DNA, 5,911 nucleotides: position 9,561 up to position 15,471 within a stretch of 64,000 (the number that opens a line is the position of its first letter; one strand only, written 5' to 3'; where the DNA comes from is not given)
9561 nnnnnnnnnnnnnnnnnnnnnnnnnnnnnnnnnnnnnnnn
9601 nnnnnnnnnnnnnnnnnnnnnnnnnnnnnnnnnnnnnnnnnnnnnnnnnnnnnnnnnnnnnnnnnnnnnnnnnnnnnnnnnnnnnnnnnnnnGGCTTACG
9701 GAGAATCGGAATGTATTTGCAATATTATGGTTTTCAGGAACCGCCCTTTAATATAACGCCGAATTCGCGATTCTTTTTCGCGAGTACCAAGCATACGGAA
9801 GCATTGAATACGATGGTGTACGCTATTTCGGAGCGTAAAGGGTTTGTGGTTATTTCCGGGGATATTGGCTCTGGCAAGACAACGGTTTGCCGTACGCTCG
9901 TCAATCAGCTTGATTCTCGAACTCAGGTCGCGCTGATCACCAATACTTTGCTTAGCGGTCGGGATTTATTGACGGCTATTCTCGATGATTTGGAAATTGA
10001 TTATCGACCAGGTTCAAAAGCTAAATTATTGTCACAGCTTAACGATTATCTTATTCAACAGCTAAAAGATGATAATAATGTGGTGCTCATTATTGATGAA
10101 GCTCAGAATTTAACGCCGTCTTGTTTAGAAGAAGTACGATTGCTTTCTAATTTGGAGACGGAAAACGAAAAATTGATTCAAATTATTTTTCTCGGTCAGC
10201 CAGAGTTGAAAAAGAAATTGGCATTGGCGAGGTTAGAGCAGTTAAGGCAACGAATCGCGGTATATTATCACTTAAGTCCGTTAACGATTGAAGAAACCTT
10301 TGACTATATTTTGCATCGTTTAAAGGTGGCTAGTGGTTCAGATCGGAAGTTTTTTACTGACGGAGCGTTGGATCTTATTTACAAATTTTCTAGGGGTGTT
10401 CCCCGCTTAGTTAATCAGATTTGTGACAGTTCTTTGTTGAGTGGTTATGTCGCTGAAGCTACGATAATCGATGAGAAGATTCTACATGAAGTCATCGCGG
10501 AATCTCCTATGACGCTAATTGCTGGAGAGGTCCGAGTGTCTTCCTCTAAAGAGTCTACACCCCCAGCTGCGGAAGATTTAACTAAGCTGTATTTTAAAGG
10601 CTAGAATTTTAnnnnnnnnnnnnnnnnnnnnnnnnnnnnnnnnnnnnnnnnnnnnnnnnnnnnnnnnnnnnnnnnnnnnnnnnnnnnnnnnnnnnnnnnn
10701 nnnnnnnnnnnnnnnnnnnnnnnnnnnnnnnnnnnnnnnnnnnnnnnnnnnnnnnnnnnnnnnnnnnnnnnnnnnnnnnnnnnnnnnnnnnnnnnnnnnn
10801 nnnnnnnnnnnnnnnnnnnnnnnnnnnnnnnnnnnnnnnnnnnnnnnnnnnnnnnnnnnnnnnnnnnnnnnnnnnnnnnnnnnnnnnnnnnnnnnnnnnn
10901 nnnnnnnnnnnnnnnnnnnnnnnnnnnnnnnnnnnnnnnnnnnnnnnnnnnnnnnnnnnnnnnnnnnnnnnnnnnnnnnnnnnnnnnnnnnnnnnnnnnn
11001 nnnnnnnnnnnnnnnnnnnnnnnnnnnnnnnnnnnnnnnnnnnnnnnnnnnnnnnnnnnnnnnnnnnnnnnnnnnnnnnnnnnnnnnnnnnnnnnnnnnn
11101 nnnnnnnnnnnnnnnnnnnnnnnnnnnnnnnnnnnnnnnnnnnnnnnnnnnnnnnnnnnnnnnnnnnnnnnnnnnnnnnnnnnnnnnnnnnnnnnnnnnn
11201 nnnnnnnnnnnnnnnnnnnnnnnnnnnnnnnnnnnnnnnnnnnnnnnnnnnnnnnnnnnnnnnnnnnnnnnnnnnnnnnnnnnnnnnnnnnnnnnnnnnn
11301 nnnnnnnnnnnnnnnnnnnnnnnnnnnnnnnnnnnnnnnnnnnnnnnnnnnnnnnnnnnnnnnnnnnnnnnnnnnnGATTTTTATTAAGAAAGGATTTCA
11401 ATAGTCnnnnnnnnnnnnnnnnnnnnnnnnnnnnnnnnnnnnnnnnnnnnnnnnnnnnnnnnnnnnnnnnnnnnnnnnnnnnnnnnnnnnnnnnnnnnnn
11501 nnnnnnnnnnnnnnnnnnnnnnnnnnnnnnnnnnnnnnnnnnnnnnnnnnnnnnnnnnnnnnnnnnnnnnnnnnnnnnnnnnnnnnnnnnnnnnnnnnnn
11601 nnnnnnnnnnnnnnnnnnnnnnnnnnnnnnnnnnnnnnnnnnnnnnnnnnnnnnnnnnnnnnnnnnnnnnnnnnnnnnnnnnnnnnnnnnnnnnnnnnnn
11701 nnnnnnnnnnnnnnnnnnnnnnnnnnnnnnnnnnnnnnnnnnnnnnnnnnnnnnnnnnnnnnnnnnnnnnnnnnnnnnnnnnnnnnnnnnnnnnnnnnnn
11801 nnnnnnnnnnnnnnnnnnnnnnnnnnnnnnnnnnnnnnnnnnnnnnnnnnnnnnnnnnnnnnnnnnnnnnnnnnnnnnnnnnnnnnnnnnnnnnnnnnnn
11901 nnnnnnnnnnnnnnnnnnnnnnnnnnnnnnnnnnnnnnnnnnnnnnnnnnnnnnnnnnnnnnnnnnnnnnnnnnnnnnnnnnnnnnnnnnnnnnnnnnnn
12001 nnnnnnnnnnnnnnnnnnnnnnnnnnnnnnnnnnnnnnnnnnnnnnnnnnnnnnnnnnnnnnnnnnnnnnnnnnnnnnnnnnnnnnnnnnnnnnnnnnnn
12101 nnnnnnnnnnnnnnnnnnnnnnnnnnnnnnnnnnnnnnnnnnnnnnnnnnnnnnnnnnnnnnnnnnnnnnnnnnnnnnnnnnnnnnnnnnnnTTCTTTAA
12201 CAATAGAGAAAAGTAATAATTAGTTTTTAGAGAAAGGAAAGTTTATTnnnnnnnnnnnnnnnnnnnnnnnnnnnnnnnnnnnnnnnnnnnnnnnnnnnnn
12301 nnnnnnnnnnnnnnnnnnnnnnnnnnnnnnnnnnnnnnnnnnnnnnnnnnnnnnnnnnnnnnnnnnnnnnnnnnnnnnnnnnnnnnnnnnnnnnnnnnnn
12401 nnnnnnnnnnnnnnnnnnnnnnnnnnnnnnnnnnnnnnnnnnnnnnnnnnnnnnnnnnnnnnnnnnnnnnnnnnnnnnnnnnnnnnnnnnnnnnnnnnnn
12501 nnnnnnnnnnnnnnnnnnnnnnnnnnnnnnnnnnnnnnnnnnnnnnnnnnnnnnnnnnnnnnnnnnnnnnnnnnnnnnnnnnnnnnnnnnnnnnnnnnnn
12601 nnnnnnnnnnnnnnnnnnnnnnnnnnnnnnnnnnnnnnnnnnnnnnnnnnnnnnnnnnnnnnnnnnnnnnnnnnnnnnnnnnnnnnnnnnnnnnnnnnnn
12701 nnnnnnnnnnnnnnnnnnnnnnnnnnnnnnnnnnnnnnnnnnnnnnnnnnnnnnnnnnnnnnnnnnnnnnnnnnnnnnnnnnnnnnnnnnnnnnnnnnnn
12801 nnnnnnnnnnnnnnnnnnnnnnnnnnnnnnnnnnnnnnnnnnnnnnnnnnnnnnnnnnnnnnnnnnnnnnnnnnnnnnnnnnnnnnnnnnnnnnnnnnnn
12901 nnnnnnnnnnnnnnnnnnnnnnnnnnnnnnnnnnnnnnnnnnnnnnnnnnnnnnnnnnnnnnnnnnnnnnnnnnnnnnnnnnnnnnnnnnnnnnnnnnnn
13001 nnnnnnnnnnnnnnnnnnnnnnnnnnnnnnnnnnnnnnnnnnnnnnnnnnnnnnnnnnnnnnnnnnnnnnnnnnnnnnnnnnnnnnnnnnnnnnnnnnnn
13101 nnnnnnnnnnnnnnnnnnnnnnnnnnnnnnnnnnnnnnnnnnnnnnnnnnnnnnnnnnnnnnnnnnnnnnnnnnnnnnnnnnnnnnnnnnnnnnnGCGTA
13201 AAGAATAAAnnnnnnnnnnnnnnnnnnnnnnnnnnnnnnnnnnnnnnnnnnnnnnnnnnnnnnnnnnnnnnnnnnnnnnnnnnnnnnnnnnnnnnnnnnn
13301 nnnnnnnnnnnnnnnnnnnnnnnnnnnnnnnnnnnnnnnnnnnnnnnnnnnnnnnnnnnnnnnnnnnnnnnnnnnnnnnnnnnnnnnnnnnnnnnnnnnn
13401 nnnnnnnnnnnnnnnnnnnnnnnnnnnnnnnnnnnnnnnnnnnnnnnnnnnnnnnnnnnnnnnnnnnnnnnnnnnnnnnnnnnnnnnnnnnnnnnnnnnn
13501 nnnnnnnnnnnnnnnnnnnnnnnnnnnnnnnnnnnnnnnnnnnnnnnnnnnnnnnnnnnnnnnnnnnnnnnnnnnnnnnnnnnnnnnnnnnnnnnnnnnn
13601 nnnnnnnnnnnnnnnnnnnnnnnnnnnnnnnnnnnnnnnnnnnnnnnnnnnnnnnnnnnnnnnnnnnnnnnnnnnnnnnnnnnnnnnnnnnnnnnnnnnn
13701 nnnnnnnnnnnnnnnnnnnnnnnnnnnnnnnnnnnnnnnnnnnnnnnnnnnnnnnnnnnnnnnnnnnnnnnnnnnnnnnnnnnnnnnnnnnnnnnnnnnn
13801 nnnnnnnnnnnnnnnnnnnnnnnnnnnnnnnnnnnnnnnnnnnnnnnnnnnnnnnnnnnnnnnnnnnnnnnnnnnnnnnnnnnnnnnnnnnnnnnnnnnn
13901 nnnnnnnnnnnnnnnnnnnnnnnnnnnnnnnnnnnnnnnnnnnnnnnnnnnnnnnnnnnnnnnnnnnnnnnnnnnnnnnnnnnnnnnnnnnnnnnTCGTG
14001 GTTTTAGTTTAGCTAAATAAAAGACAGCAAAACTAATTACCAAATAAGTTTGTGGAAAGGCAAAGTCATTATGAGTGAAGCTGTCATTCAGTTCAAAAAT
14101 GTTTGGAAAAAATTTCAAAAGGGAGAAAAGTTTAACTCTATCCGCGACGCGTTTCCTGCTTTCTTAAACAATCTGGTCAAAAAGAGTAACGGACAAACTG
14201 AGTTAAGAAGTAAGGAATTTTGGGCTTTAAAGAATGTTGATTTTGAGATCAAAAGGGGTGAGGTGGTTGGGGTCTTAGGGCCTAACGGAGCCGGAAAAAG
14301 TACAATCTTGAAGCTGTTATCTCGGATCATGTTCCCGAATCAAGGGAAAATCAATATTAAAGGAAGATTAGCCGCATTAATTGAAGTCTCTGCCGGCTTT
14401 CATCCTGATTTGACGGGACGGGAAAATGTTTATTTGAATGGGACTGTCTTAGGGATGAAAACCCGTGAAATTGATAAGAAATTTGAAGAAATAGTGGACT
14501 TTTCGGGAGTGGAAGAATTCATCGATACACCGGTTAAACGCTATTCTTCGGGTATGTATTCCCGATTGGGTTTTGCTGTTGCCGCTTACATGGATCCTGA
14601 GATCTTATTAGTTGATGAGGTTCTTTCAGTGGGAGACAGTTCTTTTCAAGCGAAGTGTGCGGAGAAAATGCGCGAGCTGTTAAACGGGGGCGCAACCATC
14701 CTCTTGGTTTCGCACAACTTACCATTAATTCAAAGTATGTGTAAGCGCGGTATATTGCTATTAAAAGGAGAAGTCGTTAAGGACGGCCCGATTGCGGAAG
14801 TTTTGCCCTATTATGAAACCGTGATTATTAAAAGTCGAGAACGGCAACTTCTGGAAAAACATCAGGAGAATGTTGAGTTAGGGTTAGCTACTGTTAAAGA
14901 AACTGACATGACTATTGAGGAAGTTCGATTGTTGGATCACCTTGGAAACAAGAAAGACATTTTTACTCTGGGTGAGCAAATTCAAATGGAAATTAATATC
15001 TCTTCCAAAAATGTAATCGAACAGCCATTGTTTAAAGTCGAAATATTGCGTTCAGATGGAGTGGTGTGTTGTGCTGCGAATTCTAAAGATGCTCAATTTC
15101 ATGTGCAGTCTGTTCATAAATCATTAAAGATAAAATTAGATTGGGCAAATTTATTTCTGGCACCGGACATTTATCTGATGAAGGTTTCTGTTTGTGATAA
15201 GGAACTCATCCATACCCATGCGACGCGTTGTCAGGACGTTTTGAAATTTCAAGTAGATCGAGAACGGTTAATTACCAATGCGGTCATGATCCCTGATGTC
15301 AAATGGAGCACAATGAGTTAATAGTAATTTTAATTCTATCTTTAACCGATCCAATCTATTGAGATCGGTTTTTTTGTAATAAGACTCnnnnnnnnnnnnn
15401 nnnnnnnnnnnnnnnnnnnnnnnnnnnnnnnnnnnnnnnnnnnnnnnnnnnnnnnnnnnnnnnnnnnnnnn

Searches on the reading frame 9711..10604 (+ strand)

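Call 7: search_protein_families(library=ncbifam, proteins=[window:9711-10604:+])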
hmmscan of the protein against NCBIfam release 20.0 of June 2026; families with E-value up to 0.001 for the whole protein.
window:9711-10604:+ (297 aa): 6 families
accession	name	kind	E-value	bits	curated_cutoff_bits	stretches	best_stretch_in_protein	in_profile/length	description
TIGR03015.1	pepcterm_ATPase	hypoth_equivalog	6.9e-90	301.1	324.5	1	1-264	1-265/269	XrtA/PEP-CTERM system-associated ATPase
NF041000.1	ATPase_ComGA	equivalog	1.3e-05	24.4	300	1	29-77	114-162/267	competence type IV pilus ATPase ComGA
TIGR00150.1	T6A_YjeE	equivalog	3.4e-05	23.7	60.1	1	27-82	6-61/135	tRNA (adenosine(37)-N6)-threonylcarbamoyltransferase complex ATPase subunit type 1 TsaE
TIGR01420.1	pilT_fam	subfamily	0.00056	19.2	319.1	1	32-77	111-156/343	PilT/PilU family type 4a pilus ATPase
TIGR02782.1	TrbB_P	equivalog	0.00064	19.1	304.55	0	31-70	125-163/303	P-type conjugative transfer ATPase TrbB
TIGR02788.1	VirB11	equivalog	0.00073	18.7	249.95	0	32-76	134-177/308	P-type DNA transfer ATPase VirB11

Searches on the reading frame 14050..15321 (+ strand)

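Call 12: search_protein_families(library=ncbifam, max_evalue=1e-15, proteins=[window:14050-15321:+])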
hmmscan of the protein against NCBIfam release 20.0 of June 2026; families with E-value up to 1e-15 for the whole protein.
window:14050-15321:+ (423 aa): 72 families (the best 25 are shown)
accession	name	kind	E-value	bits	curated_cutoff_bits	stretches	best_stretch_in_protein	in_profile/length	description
NF010065.0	PRK13545.1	equivalog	1.4e-62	212.1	538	1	55-265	35-244/549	teichoic acids export protein ATP-binding subunit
NF010066.0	PRK13546.1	equivalog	8.7e-51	172.8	320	1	53-266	33-245/264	teichoic acids export ABC transporter ATP-binding subunit TagH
NF050108.1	galactan_ABC_ATP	equivalog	2.3e-48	164.5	400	1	58-257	43-242/244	galactan export ABC transporter ATP-binding subunit Wzt/RfbE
TIGR01188.1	drrA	subfamily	9.1e-39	133.5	312.45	1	56-296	5-255/302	daunorubicin resistance ABC transporter, ATP-binding protein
NF010059.0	PRK13536.1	equivalog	8.3e-30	103.7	549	1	60-246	59-256/342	nodulation factor ABC transporter ATP-binding protein NodI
TIGR01288.1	nodI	equivalog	5.6e-29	101.1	424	1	61-246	21-217/303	nodulation factor ABC transporter ATP-binding protein NodI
NF010060.0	PRK13537.1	equivalog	1.7e-27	96.1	521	1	59-246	30-228/314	nodulation factor ABC transporter ATP-binding protein NodI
TIGR03522.1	GldA_ABC_ATP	equivalog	1.5e-25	90.3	402.6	1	59-314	17-282/301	gliding motility-associated ABC transporter ATP-binding subunit GldA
TIGR02673.1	FtsE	equivalog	4.1e-25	88.7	264.85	0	120-240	93-213/214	cell division ATP-binding protein FtsE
TIGR03740.1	galliderm_ABC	subfamily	7.4e-25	87.9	309.75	1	57-241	13-201/223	lantibiotic protection ABC transporter ATP-binding subunit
TIGR04521.1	ECF_ATPase_2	equivalog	8.3e-25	87.4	330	0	126-258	105-239/279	energy-coupling factor transporter ATPase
NF047568.1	PSM_export_PmtC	equivalog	1.1e-24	87.4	375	1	59-264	15-220/290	phenol-soluble modulin export ABC transporter ATP-binding protein PmtC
TIGR04520.1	ECF_ATPase_1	equivalog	2.2e-24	86.3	315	0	54-106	12-64/269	energy-coupling factor transporter ATPase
TIGR01186.1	proV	subfamily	4.4e-24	85.3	326.6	1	59-252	8-218/363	betaine/proline/choline family ABC transporter ATP-binding protein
TIGR03375.1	type_I_sec_LssB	subfamily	7.3e-24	84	693.1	1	57-252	480-689/696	type I secretion system permease/ATPase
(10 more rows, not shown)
